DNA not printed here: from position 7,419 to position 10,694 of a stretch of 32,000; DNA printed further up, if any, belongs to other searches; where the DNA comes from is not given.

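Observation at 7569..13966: Head-to-head pair of giant NTPases (TM-anchored KAP NTPase and PHP-phosphoesterase/ABC-SMC ATPase): candidate defence module in ICE cargo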

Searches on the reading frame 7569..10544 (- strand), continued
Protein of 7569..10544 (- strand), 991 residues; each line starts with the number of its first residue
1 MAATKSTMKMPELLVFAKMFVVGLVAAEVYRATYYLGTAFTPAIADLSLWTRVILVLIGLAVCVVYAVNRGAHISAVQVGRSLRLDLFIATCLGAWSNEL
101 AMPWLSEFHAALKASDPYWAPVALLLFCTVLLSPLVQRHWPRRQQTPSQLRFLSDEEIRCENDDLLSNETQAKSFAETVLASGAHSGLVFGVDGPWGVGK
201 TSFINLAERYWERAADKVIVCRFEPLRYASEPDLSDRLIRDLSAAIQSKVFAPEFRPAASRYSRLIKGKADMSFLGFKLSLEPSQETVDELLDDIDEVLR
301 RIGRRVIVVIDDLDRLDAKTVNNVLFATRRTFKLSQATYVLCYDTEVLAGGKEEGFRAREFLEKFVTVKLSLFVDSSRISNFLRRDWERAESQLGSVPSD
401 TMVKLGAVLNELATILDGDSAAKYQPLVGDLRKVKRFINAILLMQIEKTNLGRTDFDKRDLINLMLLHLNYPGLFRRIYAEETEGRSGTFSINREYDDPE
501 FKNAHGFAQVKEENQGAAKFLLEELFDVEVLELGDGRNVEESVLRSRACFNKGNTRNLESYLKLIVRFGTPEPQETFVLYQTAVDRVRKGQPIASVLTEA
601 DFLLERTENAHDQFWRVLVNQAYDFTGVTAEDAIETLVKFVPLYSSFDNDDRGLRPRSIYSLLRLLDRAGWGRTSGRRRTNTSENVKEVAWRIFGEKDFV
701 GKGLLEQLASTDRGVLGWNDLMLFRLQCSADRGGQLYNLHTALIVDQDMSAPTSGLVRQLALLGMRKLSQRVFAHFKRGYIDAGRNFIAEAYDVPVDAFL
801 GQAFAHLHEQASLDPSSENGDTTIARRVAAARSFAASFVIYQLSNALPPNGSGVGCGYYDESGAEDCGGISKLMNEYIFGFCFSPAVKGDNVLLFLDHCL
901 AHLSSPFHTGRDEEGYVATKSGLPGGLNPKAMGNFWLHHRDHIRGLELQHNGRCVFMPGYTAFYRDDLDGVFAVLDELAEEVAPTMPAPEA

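Call 56: find_homologous_proteins(query=A1, max_evalue=1e-20)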
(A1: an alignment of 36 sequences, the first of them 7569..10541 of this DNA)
Query A1 (36 sequences) (990 aa, profile of the alignment): 895 proteins with E <= 1e-20 among 8000 candidates; the best 120 are listed.
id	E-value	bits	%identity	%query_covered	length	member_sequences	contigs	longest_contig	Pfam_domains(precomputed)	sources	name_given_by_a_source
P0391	0.0e+0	1319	37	98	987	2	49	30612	PF07693.21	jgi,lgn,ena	-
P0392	0.0e+0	1310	36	98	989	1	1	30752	PF07693.21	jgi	jgi:hypothetical protein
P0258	0.0e+0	1302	36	100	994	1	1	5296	PF07693.21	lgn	-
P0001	0.0e+0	1298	92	100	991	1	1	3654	PF07693.21,PF13191.13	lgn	-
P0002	0.0e+0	1297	92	100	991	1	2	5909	PF07693.21,PF13191.13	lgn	-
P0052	0.0e+0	1295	84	99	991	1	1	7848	PF07693.21,PF13191.13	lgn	-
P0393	0.0e+0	1295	37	98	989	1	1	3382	PF07693.21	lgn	-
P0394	0.0e+0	1291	71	99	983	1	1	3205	PF07693.21,PF13191.13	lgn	-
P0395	0.0e+0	1291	63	99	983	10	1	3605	PF07693.21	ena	-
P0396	0.0e+0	1290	69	100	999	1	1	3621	PF07693.21,PF13191.13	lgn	-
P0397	0.0e+0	1290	37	99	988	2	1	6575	PF07693.21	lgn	-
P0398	0.0e+0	1289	74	100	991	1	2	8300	PF07693.21,PF13191.13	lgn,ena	-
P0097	0.0e+0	1289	76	100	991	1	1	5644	PF07693.21,PF13191.13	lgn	-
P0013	0.0e+0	1289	86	100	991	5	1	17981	PF07693.21,PF13191.13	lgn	-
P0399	0.0e+0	1288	70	99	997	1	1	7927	PF07693.21,PF13191.13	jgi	jgi:hypothetical protein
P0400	0.0e+0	1288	68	98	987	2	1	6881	PF07693.21,PF13191.13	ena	-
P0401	0.0e+0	1287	70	100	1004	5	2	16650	PF07693.21,PF13191.13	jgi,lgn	-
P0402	0.0e+0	1287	68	98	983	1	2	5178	PF07693.21,PF13191.13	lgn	-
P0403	0.0e+0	1286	72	99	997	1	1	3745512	PF07693.21,PF13191.13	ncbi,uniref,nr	ncbi:KAP family NTPase [Cupriavidus sp. WKF15]|uniref:KAP family NTPase n=1 Tax=Cupriavidus sp. WKF1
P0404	0.0e+0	1286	69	99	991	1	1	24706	PF07693.21,PF13191.13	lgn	-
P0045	0.0e+0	1286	84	100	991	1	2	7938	PF07693.21,PF13191.13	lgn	-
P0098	0.0e+0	1285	77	100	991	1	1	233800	PF07693.21,PF13191.13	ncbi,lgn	-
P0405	0.0e+0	1285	70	100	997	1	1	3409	PF07693.21,PF13191.13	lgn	-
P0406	0.0e+0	1285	72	100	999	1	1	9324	PF07693.21,PF13191.13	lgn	-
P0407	0.0e+0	1285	71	100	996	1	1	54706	PF07693.21,PF13191.13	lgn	-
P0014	0.0e+0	1285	85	100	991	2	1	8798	PF07693.21,PF13191.13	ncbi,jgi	jgi:hypothetical protein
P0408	0.0e+0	1285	71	99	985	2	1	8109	PF07693.21,PF13191.13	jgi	jgi:hypothetical protein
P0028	0.0e+0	1285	85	100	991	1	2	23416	PF07693.21,PF13191.13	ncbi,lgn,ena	-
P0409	0.0e+0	1285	69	99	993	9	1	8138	PF07693.21,PF13191.13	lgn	-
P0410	0.0e+0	1285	70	100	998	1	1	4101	PF07693.21,PF13191.13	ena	-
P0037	0.0e+0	1284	84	100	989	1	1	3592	PF07693.21,PF13191.13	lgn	-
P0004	0.0e+0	1284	89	99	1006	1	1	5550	PF07693.21,PF13191.13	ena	-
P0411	0.0e+0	1284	72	100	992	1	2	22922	PF07693.21,PF13191.13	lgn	-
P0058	0.0e+0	1284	82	100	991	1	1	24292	PF07693.21,PF13191.13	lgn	-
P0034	0.0e+0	1283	84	99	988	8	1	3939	PF07693.21,PF13191.13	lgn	-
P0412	0.0e+0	1283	72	100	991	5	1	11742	PF07693.21,PF13191.13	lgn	-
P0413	0.0e+0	1283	64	99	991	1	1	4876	PF07693.21,PF13191.13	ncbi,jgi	-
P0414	0.0e+0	1283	72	99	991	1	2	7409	PF07693.21,PF13191.13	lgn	-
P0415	0.0e+0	1283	67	99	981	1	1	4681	PF07693.21,PF13191.13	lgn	-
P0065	0.0e+0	1283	83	100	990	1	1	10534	PF07693.21,PF13191.13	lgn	-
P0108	0.0e+0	1283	75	100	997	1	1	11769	PF07693.21,PF13191.13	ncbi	-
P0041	0.0e+0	1282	84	99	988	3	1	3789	PF07693.21,PF13191.13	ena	-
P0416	0.0e+0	1282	74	98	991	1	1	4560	PF07693.21,PF13191.13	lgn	-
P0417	0.0e+0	1282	72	99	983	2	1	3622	PF07693.21,PF13191.13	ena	-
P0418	0.0e+0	1282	67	99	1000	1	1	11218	PF07693.21,PF13191.13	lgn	-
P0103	0.0e+0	1281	75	100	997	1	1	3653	PF07693.21,PF13191.13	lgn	-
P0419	0.0e+0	1281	70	99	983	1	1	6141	PF07693.21,PF13191.13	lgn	-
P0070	0.0e+0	1280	82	100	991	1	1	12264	PF07693.21,PF13191.13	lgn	-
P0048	0.0e+0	1280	84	99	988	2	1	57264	PF07693.21,PF13191.13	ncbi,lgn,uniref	ncbi:KAP family NTPase [Roseateles flavus]|uniref:KAP family NTPase n=1 Tax=Roseateles flavus TaxID=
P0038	0.0e+0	1280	84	100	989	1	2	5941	PF07693.21,PF13191.13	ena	-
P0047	0.0e+0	1280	84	99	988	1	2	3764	PF07693.21,PF13191.13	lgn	-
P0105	0.0e+0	1280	75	100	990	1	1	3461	PF07693.21,PF13191.13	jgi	jgi:hypothetical protein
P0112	0.0e+0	1279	75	100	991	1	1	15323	PF07693.21,PF13191.13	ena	-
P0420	0.0e+0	1279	74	99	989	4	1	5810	PF07693.21,PF13191.13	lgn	-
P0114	0.0e+0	1279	75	99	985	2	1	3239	PF07693.21,PF13191.13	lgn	-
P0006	0.0e+0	1279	87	100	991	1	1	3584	PF07693.21,PF13191.13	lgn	-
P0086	0.0e+0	1278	81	100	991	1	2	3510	PF07693.21,PF13191.13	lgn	-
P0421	0.0e+0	1278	73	100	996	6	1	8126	PF07693.21,PF13191.13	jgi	-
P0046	0.0e+0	1278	84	99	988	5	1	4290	PF07693.21,PF13191.13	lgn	-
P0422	0.0e+0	1278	70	99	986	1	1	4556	PF07693.21,PF13191.13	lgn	-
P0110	0.0e+0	1278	75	99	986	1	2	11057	PF07693.21,PF13191.13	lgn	-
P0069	0.0e+0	1278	83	100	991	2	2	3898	PF07693.21,PF13191.13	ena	-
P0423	0.0e+0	1278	68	99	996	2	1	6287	PF07693.21,PF13191.13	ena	-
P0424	0.0e+0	1278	71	100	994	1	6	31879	PF07693.21,PF13191.13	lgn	-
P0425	0.0e+0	1277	71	99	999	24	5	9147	PF07693.21,PF13191.13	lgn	-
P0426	0.0e+0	1276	69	99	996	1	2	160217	PF07693.21,PF13191.13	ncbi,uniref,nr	ncbi:KAP family NTPase [Halomonas heilongjiangensis]|uniref:KAP P-loop protein n=1 Tax=Halomonas hei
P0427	0.0e+0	1276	73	100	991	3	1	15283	PF07693.21,PF13191.13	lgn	-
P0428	0.0e+0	1276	72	99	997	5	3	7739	PF07693.21,PF13191.13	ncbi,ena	-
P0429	0.0e+0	1276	68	99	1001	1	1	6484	PF07693.21,PF13191.13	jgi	jgi:hypothetical protein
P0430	0.0e+0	1276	68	99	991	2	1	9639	PF07693.21,PF13191.13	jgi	jgi:hypothetical protein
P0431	0.0e+0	1276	61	99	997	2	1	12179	PF07693.21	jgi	jgi:hypothetical protein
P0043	0.0e+0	1276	84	100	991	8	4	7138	PF07693.21,PF13191.13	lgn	-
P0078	0.0e+0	1276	82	99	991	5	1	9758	PF07693.21,PF13191.13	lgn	-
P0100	0.0e+0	1276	75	99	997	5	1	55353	PF07693.21,PF13191.13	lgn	-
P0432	0.0e+0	1276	71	99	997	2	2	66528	PF07693.21,PF13191.13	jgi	jgi:hypothetical protein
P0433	0.0e+0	1276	72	99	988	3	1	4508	PF07693.21,PF13191.13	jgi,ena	-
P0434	0.0e+0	1276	70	99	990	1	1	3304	PF07693.21,PF13191.13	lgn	-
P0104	0.0e+0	1275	75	100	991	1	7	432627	PF07693.21,PF13191.13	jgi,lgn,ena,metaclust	metaclust:\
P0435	0.0e+0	1275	73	100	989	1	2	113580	PF07693.21,PF13191.13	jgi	jgi:hypothetical protein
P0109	0.0e+0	1275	74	100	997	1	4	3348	PF07693.21,PF13191.13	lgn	-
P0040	0.0e+0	1275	84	100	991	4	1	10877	PF07693.21,PF13191.13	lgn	-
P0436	0.0e+0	1275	68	99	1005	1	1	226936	PF07693.21,PF13191.13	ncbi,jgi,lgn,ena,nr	ncbi:MAG: KAP family NTPase [Desulfobulbaceae bacterium]|nr:KAP family NTPase [Desulfobulbaceae bact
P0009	0.0e+0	1275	87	100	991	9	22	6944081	PF07693.21,PF13191.13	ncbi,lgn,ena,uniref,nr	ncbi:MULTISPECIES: KAP family NTPase [Delftia]|uniref:KAP family NTPase n=1 Tax=Delftia TaxID=80865 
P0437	0.0e+0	1275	72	99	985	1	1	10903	PF07693.21,PF13191.13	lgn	-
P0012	0.0e+0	1275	87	99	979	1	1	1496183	PF07693.21,PF13191.13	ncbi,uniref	ncbi:KAP family NTPase [Variovorax sp. VNK109]|uniref:KAP family NTPase n=1 Tax=Variovorax sp. VNK10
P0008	0.0e+0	1275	88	100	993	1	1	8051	PF07693.21,PF13191.13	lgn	-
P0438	0.0e+0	1274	70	99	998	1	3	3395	PF07693.21,PF13191.13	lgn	-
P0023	0.0e+0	1274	85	100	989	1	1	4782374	PF07693.21,PF13191.13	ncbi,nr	ncbi:conserved membrane hypothetical protein [Burkholderiales bacterium 8X]|nr:conserved membrane hy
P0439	0.0e+0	1274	70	99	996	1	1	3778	PF07693.21,PF13191.13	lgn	-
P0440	0.0e+0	1274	69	100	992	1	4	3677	PF07693.21,PF13191.13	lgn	-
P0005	0.0e+0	1274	89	100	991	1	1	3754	PF07693.21,PF13191.13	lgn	-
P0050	0.0e+0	1274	84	99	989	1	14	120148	PF07693.21,PF13191.13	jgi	jgi:hypothetical protein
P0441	0.0e+0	1274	69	99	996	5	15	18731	PF07693.21,PF13191.13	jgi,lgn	jgi:KAP family P-loop domain.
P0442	0.0e+0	1274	74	99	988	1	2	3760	PF07693.21,PF13191.13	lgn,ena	-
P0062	0.0e+0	1274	83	100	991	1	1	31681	PF07693.21,PF13191.13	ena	-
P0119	0.0e+0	1274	74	98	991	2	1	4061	PF07693.21,PF13191.13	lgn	-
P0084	0.0e+0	1274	83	99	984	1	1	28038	PF07693.21,PF13191.13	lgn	-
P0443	0.0e+0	1273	53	98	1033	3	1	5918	PF07693.21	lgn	-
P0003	0.0e+0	1273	89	100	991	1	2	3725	PF07693.21,PF13191.13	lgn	-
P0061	0.0e+0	1273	83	99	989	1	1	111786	PF07693.21,PF13191.13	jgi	jgi:hypothetical protein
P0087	0.0e+0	1273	81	99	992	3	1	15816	PF07693.21,PF13191.13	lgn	-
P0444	0.0e+0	1273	67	99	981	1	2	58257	PF07693.21,PF13191.13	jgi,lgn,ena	-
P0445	0.0e+0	1273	71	100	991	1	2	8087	PF07693.21,PF13191.13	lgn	-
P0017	0.0e+0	1273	86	99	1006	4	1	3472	PF07693.21,PF13191.13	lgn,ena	-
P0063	0.0e+0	1273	83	99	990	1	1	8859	PF07693.21,PF13191.13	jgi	-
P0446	0.0e+0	1273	69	100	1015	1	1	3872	PF07693.21,PF13191.13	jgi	jgi:hypothetical protein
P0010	0.0e+0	1273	87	100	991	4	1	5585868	PF07693.21,PF13191.13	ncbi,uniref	ncbi:KAP family NTPase [Comamonas testosteroni]|uniref:KAP family NTPase n=1 Tax=Comamonas testoster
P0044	0.0e+0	1273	85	99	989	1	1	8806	PF07693.21,PF13191.13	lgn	-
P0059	0.0e+0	1273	83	100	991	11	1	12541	PF07693.21,PF13191.13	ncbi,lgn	-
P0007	0.0e+0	1273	89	100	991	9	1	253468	PF07693.21,PF13191.13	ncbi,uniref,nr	ncbi:KAP family NTPase [Zoogloea dura]|uniref:KAP P-loop protein n=1 Tax=Zoogloea dura TaxID=2728840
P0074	0.0e+0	1273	84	99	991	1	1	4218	PF07693.21,PF13191.13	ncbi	-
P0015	0.0e+0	1273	86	100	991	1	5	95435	PF07693.21,PF13191.13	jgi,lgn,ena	-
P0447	0.0e+0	1273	73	99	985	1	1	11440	PF07693.21,PF13191.13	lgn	-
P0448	0.0e+0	1273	72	99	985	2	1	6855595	PF07693.21,PF13191.13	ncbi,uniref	ncbi:KAP family NTPase [Variovorax sp. 278MFTsu5.1]|uniref:KAP family NTPase n=1 Tax=Variovorax sp. 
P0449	0.0e+0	1273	71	100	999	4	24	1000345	PF07693.21,PF13191.13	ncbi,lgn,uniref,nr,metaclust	ncbi:KAP family NTPase [Thauera sp. SWB20]|uniref:KAP family NTPase n=1 Tax=Thauera sp. SWB20 TaxID=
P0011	0.0e+0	1272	87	99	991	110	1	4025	PF07693.21,PF13191.13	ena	-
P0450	0.0e+0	1272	68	99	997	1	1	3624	PF07693.21,PF13191.13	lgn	-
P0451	0.0e+0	1272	70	99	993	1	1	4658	PF07693.21,PF13191.13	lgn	-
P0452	0.0e+0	1272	69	99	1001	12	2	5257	PF07693.21,PF13191.13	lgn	-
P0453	0.0e+0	1272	71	99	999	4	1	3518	PF07693.21,PF13191.13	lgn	-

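Call 60: search_solved_structures(query=A3, max_evalue=0.1)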
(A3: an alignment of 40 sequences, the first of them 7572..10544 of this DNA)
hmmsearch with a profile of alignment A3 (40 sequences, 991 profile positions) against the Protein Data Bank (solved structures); distinct sequences matched with E-value up to 0.1: 0.

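Call 61: find_encoding_contigs(protein=P0002, flank=6000, max_places=3)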
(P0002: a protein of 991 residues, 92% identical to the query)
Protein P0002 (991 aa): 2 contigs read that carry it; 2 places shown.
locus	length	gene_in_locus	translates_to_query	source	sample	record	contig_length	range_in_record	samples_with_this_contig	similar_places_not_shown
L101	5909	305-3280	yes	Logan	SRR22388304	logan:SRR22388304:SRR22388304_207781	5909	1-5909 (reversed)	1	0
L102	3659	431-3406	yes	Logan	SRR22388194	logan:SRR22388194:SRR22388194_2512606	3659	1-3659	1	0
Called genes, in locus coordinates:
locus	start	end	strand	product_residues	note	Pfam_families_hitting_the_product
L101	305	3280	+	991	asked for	PF07693:KAP_NTPase, PF13191:AAA_16 (weak)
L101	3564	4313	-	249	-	PF12797:Fer4_2 (faint), PF12838:Fer4_7 (weak), PF25160:LdpA_Fe-S-bd (weak), PF01058:Oxidored_q6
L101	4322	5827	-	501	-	PF00329:Complex1_30kDa (weak), PF00346:Complex1_49kDa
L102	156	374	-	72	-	-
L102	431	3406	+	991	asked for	PF07693:KAP_NTPase, PF13191:AAA_16 (weak)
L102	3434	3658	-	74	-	?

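Call 72: predict_structure(alignment_id=A3)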
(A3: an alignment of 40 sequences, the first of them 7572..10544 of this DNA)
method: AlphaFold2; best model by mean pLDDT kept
length: 991 residues; sequences in the alignment: 40
mean_pLDDT: 72.1   pTM: 0.46
mean pLDDT of the five models: 72.1, 71.8, 71.0, 69.9, 67.0
residues with pLDDT >= 90: 52; 70-90: 577; 50-70: 263; < 50: 99
segments of 3 or more residues with pLDDT < 50: 1-10, 140-154, 270-280, 391-397, 570-575, 731-749, 815-821, 907-913, 985-991
pLDDT, mean of each block of 10 residues (from residue 1): 40 75 86 80 80 83 78 62 70 86 81 78 78 67 38 49 62 83 71 71 80 81 78 74 79 74 65 40 65 78 83 77 76 74 74 73 81 67 61 48 70 81 75 70 57 63 84 82 70 68 81 85 83 66 56 60 66 53 82 85 63 73 72 81 65 54 68 55 67 77 82 84 74 44 44 59 76 91 92 84 69 50 69 85 80 68 80 93 90 90 60 65 73 91 82 74 86 90 56 35
secondary structure, 60 per line:
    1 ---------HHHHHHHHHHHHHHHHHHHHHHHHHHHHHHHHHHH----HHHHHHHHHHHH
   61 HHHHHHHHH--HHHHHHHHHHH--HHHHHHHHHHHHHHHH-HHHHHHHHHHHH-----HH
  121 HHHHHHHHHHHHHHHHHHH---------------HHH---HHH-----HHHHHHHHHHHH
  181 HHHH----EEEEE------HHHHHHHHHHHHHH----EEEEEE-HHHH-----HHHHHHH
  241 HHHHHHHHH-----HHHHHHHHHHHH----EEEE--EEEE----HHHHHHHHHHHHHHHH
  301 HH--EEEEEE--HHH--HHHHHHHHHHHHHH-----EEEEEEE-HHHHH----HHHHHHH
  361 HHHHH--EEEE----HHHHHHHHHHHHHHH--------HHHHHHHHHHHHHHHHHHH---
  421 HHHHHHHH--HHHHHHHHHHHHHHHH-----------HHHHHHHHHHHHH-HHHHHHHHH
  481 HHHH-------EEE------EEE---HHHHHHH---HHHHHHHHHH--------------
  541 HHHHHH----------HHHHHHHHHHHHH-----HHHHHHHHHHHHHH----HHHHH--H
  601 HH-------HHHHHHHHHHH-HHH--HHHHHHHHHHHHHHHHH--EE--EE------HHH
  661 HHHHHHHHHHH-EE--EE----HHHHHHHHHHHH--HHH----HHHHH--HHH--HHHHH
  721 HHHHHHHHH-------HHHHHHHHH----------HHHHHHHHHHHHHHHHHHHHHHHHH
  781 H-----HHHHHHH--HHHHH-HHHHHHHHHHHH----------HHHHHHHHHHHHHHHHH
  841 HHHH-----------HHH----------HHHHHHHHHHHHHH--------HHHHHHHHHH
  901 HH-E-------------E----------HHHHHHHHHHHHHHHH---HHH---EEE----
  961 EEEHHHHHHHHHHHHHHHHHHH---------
elements in order (helices of 4 or more, strands of 3 or more residues): H10-44 H49-69 H72-82 H85-100 H102-113 H119-139 H169-184 E189-193 H200-213 E218-223 H225-228 H234-249 H255-266 E271-274 E277-280 H285-302 E305-310 H318-331 E337-343 H345-349 H354-365 E368-371 H376-390 H399-417 H421-428 H431-446 H458-470 H472-484 E492-494 E501-503 H507-513 H517-526 H541-546 H557-569 H575-588 H593-597 H610-620 H627-643 H658-671 H683-694 H704-708 H716-729 H737-745 H756-781 H787-793 H796-800 H802-813 H824-844 H869-882 H891-902 H929-944 E954-956 E961-963 H964-982
